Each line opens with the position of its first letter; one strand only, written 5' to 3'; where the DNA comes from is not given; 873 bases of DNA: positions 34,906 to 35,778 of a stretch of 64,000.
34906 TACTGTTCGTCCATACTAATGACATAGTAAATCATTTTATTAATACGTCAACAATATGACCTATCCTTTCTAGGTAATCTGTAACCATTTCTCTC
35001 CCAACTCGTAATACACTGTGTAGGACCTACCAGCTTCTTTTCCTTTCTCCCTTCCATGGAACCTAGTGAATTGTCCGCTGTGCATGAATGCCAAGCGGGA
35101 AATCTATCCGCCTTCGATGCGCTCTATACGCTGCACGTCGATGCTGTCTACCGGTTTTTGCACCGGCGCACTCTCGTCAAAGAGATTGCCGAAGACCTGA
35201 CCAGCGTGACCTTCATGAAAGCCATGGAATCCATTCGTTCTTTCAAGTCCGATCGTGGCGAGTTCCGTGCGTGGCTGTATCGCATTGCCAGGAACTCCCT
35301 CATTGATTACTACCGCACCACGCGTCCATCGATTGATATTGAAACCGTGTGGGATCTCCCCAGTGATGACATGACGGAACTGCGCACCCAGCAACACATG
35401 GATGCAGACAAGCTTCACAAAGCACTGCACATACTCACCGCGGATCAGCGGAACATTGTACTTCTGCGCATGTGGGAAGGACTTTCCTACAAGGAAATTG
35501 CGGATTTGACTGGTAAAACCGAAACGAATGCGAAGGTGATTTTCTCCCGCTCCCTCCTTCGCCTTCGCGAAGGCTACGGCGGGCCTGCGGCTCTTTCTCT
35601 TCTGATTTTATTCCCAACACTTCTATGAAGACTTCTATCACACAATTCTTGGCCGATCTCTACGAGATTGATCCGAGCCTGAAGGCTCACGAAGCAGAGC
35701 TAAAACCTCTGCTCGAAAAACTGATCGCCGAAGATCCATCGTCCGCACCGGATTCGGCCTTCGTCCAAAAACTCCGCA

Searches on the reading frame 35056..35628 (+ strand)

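Call 28: search_protein_families(library=pfam, proteins=[window:35056-35628:+], max_evalue=0.01)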
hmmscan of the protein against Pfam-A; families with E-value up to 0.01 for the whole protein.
window:35056-35628:+ (190 aa): 3 families
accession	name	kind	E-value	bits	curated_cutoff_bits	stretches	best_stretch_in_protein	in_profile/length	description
PF04542.20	Sigma70_r2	-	2.1e-18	66.3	24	1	23-90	1-69/71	Sigma-70 region 2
PF08281.18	Sigma70_r4_2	-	1e-12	47.9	25.7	1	118-170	2-54/54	Sigma-70, region 4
PF04545.22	Sigma70_r4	-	4.5e-09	36.1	24.1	1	123-172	1-50/50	Sigma-70, region 4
